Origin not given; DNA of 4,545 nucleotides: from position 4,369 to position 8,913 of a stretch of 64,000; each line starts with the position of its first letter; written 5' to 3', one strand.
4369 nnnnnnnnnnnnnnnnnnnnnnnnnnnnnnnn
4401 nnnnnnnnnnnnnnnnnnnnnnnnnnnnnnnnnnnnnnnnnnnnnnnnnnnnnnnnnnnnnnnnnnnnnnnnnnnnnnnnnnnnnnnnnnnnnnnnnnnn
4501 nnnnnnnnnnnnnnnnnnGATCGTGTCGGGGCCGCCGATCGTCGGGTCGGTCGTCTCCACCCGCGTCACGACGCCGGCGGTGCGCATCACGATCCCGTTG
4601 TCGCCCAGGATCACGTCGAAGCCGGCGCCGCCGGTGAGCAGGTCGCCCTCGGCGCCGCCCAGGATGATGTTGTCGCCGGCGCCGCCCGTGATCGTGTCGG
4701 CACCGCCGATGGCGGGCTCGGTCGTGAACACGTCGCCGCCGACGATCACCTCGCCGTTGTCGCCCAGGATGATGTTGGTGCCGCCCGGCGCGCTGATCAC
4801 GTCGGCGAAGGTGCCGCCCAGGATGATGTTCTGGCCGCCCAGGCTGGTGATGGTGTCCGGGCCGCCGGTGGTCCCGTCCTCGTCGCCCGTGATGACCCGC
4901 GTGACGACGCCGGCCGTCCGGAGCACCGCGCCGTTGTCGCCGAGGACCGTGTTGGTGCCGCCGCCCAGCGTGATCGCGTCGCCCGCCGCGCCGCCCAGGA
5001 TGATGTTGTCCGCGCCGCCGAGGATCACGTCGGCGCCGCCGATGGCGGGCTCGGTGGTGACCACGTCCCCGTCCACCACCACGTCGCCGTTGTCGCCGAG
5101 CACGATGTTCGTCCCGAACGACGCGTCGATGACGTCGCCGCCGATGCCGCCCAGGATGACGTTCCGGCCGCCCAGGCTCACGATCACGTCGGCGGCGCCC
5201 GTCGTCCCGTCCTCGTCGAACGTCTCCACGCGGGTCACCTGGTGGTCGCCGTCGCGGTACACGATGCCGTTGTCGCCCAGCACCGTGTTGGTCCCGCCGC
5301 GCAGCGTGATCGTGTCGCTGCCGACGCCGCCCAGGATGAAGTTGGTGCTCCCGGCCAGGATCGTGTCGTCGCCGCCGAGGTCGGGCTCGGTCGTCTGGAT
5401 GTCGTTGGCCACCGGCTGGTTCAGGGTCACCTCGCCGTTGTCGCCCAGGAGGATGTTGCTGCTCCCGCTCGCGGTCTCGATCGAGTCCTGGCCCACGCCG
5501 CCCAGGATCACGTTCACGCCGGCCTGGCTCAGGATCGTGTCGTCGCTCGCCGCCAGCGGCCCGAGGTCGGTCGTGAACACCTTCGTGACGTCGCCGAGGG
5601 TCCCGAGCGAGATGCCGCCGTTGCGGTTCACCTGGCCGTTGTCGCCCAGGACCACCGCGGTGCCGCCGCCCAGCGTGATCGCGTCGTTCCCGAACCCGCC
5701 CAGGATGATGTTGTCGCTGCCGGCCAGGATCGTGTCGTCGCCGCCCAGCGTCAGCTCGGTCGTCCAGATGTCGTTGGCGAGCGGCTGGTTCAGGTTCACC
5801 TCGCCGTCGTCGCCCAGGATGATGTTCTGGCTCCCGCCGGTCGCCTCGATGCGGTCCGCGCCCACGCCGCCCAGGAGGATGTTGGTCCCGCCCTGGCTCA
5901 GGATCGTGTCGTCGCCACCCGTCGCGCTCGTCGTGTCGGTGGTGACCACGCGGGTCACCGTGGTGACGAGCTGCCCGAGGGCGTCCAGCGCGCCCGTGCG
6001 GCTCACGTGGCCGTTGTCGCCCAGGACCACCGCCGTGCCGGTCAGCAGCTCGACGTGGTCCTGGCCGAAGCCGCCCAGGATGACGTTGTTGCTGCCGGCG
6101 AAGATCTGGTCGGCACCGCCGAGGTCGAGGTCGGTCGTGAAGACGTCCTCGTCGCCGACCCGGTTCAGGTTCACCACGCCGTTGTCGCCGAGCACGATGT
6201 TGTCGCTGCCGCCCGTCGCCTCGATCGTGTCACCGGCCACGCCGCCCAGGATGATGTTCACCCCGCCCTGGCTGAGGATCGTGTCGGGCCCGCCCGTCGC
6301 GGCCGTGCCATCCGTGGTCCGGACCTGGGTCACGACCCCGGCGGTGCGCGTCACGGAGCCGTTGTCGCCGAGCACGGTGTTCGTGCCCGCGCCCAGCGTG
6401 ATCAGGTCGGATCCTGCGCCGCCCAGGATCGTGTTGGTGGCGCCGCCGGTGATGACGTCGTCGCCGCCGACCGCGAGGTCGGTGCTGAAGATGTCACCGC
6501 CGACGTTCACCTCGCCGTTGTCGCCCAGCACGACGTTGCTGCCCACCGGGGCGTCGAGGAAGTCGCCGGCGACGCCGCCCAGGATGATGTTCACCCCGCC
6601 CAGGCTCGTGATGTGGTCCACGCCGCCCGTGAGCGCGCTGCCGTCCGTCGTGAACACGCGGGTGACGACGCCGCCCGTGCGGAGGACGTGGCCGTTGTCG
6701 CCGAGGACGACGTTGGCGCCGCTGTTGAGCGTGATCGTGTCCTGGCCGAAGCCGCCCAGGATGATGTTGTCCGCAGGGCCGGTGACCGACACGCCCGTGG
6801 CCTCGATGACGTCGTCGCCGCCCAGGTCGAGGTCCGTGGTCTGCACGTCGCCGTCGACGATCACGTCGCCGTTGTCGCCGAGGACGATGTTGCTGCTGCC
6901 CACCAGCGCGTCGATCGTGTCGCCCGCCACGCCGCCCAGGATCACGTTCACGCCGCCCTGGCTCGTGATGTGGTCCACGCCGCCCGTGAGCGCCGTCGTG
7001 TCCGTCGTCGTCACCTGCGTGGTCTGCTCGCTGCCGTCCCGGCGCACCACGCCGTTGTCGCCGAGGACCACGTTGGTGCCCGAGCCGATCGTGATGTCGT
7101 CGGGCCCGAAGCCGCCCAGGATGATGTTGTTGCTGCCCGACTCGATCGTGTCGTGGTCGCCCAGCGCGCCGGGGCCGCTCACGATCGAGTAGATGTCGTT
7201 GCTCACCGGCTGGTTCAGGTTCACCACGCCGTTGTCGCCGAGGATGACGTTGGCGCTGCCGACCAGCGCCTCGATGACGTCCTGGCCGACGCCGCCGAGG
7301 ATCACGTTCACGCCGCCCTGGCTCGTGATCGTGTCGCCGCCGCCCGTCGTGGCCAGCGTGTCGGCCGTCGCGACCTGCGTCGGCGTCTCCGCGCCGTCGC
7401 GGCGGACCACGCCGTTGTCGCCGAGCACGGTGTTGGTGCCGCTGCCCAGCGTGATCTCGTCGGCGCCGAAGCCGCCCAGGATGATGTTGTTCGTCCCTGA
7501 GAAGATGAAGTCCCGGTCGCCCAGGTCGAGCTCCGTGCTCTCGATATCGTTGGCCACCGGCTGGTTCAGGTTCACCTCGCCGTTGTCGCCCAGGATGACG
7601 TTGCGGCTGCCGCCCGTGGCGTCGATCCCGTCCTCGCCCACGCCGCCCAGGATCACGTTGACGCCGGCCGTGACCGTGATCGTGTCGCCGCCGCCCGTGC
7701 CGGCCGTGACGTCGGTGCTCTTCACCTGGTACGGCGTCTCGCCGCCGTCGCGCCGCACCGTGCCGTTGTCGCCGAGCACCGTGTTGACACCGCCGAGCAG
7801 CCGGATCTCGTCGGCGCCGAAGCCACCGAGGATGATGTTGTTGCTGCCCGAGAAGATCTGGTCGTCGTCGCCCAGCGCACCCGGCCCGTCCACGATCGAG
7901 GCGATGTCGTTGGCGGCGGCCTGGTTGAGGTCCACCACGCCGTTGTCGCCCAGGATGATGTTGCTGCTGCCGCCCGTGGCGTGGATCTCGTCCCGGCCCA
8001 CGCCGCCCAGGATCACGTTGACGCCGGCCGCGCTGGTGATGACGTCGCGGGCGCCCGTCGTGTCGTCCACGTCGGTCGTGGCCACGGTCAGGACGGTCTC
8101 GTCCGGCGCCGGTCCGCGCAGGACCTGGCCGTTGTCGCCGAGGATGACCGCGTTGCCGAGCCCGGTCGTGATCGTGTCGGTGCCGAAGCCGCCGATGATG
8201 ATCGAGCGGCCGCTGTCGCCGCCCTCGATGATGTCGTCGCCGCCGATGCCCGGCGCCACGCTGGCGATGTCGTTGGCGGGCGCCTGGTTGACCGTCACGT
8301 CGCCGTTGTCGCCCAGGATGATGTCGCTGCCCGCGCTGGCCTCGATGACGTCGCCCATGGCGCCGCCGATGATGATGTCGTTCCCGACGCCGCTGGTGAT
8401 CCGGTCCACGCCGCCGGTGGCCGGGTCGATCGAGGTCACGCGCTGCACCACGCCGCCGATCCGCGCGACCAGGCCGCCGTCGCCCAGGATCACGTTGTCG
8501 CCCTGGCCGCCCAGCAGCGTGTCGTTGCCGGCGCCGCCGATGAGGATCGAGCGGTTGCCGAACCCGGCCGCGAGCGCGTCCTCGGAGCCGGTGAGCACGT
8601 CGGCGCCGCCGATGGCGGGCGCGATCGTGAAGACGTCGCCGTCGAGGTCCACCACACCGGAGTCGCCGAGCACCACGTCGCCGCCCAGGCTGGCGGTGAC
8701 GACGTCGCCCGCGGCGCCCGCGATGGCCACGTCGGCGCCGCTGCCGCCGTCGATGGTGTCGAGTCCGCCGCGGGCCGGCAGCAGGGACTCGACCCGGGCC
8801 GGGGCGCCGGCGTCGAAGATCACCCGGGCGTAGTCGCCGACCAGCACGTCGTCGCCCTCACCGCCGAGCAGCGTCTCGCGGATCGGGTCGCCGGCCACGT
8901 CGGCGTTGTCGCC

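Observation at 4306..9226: Roughly 1,640-aa beta-roll built from a ~55-aa super-repeat rather than simple nonapeptides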

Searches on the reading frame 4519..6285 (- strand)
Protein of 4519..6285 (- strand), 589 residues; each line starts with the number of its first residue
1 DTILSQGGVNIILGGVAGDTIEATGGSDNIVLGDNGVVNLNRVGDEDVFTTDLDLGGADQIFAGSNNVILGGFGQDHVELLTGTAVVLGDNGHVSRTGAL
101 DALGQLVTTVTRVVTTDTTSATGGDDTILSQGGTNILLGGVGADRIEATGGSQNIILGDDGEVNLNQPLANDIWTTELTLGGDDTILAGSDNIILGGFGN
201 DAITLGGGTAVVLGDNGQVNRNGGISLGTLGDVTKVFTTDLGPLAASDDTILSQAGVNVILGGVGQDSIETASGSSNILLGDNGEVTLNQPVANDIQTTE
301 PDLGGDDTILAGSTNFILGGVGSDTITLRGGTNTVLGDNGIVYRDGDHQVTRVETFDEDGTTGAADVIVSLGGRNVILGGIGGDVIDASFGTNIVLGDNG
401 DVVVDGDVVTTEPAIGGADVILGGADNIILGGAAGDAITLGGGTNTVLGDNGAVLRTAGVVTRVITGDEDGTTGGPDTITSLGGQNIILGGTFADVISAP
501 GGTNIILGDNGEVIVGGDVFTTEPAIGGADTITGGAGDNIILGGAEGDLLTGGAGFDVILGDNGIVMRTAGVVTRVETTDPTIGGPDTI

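Call 82: predict_structure(alignment_id=A3)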
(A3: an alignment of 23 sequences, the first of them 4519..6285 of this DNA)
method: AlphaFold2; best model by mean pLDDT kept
length: 589 residues; sequences in the alignment: 23
mean_pLDDT: 89.5   pTM: 0.89
mean pLDDT of the five models: 89.5, 88.9, 87.9, 86.7, 86.0
residues with pLDDT >= 90: 377; 70-90: 180; 50-70: 32; < 50: 0
segments of 3 or more residues with pLDDT < 50: none
pLDDT, mean of each block of 10 residues (from residue 1): 90 94 90 93 80 93 93 96 92 87 77 91 94 94 96 93 77 88 96 95 94 95 64 86 86 93 96 87 87 77 94 94 95 94 85 83 89 94 94 93 91 87 94 93 93 92 86 86 94 91 91 91 82 91 91 90 88 85 78
secondary structure, 60 per line:
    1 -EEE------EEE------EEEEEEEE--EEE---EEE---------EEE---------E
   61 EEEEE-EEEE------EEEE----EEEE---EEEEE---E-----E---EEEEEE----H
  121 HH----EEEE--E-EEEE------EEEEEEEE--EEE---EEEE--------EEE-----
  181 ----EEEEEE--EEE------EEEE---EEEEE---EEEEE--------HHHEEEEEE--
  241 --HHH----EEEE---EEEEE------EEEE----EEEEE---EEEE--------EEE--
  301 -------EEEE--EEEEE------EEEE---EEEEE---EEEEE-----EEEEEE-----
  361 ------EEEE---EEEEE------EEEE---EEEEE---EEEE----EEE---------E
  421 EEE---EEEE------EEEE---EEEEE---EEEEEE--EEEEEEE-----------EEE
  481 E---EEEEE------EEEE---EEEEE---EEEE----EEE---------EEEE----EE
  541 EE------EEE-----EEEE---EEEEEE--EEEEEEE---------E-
elements in order: E2-4 E11-13 E20-27 E30-32 E36-38 E48-50 E60-65 E67-70 E77-80 E85-88 E92-96 E110-115 E127-130 E135-138 E145-152 E155-157 E161-164 E173-175 E185-190 E193-195 E202-205 E209-213 E217-221 E233-238 E250-253 E257-261 E268-271 E276-280 E284-287 E296-298 E308-311 E314-318 E325-328 E332-336 E340-344 E350-355 E367-370 E374-378 E385-388 E392-396 E400-403 E408-410 E420-423 E427-430 E437-440 E444-448 E452-457 E460-466 E478-481 E485-489 E496-499 E503-507 E511-514 E519-521 E531-534 E539-542 E549-551 E557-560 E564-569 E572-578

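Call 84: fold_search(model_id=the predicted structure, library=pdb)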
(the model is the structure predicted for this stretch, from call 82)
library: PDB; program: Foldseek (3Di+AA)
matches with E <= 10: 117; with E <= 0.001: 1
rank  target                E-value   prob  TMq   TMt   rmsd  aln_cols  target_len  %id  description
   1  7usl_C                2.0e-04  0.96  0.19  0.17  18.4       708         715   15  Integrin alphaM/beta2 ectodomain in complex with adenylate cyclase toxin RTX751 and M1F5 Fab (released 2022-08-17)
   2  6sus                  6.1e-03  0.99  0.17  0.32  11.2       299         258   17  Crystal structure of RTX domain blocks IV and V of adenylate cyclase toxin from Bordetella pertussis (released 2020-09-16)
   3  3p4g_A                1.3e-02  1.00  0.32  0.60   5.0       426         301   12  X-ray crystal structure of a hyperactive, Ca2+-dependent, beta-helical antifreeze protein from an Antarctic bacterium (released 2011-04-27)
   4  3p4g_C                1.4e-02  1.00  0.34  0.63   5.1       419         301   12  X-ray crystal structure of a hyperactive, Ca2+-dependent, beta-helical antifreeze protein from an Antarctic bacterium (released 2011-04-27)
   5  3p4g_B                2.0e-02  1.00  0.34  0.61   4.8       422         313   12  X-ray crystal structure of a hyperactive, Ca2+-dependent, beta-helical antifreeze protein from an Antarctic bacterium (released 2011-04-27)
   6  7rah_E                4.6e-02  0.75  0.20  0.29  14.0       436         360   15  Adenylate cyclase toxin RTX domain fragment bound to M1H5 Fab and M2B10 Fab (released 2021-09-15)
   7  3p4g_D                6.2e-02  0.97  0.25  0.44  10.6       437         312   11  X-ray crystal structure of a hyperactive, Ca2+-dependent, beta-helical antifreeze protein from an Antarctic bacterium (released 2011-04-27)
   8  2zj7                  1.2e-01  0.20  0.11  0.11  18.2       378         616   15  Crystal structure of D157A mutant of Pseudomonas sp. MIS38 lipase (released 2008-12-02)
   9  2z8x                  1.2e-01  0.16  0.11  0.11  17.0       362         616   15  Crystal structure of extracellular lipase from Pseudomonas sp. MIS38 (released 2007-10-30)
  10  2z8z                  1.5e-01  0.16  0.11  0.11  18.1       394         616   14  Crystal structure of a platinum-bound S445C mutant of Pseudomonas sp. MIS38 lipase (released 2007-10-30)
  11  7ko9                  1.5e-01  0.10  0.17  0.18  17.7       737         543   10  Crystal structure of antigen 43 from uropathogenic Escherichia coli UTI89 (released 2022-03-09)
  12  2zj6                  1.6e-01  0.18  0.12  0.12  17.7       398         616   15  Crystal structure of D337A mutant of Pseudomonas sp. MIS38 lipase (released 2008-12-02)
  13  3a6z_A                2.6e-01  0.07  0.08  0.08  16.4       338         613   15  Crystal structure of Pseudomonas sp. MIS38 lipase (PML) in the open conformation following dialysis against Ca-free bu (released 2010-05-26)
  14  7koh_A                3.0e-01  0.09  0.18  0.19  17.4       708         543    9  Crystal structure of antigen 43 from Escherichia coli EDL933 (released 2022-03-09)
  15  2zvd_A                3.2e-01  0.18  0.10  0.10  15.6       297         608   15  Crystal structure of Pseudomonas sp. MIS38 lipase in an open conformation (released 2009-11-10)
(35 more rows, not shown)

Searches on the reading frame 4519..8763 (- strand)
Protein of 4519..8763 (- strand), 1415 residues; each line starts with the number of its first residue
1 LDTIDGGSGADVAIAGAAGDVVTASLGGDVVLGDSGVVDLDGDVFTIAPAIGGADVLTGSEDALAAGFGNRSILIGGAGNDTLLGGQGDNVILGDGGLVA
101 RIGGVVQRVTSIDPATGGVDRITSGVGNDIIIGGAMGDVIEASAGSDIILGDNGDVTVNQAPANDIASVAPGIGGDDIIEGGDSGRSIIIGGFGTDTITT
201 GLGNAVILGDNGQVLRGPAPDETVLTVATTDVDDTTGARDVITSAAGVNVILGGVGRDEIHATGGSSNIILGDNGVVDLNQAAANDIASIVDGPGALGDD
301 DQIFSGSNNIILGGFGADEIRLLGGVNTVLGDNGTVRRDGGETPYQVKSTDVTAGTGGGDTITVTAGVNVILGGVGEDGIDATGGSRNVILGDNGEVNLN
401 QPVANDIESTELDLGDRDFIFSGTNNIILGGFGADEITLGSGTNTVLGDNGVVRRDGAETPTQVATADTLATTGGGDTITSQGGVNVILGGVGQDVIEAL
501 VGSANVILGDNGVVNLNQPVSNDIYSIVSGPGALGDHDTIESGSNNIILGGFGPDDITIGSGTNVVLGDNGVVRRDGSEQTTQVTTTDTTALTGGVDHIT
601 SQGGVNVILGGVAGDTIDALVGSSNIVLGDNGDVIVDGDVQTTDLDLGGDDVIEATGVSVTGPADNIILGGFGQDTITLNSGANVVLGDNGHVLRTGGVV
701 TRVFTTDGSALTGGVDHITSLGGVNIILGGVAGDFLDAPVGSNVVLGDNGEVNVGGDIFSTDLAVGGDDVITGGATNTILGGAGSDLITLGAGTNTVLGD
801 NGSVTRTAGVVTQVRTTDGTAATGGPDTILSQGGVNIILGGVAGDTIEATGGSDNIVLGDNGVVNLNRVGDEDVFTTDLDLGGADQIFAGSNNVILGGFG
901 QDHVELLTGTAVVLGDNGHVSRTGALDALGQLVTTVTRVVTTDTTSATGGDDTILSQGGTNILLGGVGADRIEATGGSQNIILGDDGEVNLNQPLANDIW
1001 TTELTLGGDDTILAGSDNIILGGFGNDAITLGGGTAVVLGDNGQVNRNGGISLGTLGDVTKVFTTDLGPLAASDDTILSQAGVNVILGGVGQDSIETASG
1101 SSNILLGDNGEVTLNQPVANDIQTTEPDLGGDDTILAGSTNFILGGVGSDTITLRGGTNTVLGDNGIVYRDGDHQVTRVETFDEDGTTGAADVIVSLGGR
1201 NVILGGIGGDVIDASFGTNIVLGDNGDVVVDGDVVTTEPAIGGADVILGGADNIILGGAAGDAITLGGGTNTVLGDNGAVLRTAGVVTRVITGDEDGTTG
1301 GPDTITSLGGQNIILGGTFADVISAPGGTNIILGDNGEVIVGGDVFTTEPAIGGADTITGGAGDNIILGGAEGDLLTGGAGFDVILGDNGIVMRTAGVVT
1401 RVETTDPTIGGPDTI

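Call 10: search_protein_families(library=pfam, proteins=[window:4519-8763:-], max_evalue=0.1)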
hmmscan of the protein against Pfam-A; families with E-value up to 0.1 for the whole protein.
window:4519-8763:- (1415 aa): 1 family
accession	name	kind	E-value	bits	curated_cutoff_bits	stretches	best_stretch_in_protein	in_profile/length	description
PF00353.25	HemolysinCabind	-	4.4e-08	33.4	23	6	1353-1385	4-36/36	RTX calcium-binding nonapeptide repeat (4 copies)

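Call 18: search_protein_families(library=ncbifam, proteins=[window:4519-8763:-], max_evalue=0.01)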
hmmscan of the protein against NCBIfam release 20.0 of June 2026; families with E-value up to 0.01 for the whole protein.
window:4519-8763:- (1415 aa): 2 families
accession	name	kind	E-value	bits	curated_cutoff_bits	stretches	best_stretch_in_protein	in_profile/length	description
NF046115.1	Ca_rpt_SMc04171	equivalog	1e-05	24.9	625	1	121-213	126-215/574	SMc04171 family calcium-binding repeat protein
NF033943.0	RTX_toxin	subfamily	3.9e-05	22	1000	1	116-215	693-790/930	RTX family hemolysin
